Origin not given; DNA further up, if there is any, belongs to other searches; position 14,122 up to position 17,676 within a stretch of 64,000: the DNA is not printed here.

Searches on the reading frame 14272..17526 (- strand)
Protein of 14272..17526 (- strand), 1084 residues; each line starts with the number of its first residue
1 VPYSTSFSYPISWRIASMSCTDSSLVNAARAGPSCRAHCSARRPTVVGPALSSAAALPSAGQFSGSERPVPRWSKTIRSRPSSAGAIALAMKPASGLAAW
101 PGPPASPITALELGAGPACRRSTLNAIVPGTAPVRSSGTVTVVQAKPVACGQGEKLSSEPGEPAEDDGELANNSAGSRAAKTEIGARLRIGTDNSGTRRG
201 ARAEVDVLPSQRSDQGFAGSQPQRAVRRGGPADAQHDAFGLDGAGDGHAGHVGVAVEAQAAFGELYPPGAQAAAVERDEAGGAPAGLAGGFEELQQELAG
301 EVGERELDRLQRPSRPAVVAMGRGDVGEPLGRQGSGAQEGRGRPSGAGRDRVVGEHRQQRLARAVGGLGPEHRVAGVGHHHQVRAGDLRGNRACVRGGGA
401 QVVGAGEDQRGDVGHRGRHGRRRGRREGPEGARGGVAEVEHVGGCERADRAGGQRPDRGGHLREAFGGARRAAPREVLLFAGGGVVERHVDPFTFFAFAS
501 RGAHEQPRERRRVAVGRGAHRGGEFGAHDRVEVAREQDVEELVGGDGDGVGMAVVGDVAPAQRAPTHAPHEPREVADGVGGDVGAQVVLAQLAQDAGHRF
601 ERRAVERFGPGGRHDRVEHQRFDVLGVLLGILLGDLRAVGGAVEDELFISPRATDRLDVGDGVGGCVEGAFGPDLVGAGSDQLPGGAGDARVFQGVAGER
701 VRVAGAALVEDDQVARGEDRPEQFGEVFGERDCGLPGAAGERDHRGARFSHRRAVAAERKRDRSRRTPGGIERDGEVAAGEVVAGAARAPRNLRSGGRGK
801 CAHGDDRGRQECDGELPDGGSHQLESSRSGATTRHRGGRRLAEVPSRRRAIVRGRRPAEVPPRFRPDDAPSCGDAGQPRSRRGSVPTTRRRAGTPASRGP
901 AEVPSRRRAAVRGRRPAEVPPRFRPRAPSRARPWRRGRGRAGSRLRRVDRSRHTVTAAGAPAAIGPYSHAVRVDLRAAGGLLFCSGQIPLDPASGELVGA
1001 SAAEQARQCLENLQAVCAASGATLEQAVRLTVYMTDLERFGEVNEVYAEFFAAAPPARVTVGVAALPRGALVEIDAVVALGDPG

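Call 20: search_protein_families(library=pfam, proteins=[window:14272-17526:-], max_evalue=0.01)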
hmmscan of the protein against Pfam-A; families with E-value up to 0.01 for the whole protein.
window:14272-17526:- (1084 aa): 1 family
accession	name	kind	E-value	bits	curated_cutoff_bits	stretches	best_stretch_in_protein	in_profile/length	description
PF01042.26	Ribonuc_L-PSP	-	2.7e-35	121.4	27.3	1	960-1079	4-120/121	Endoribonuclease L-PSP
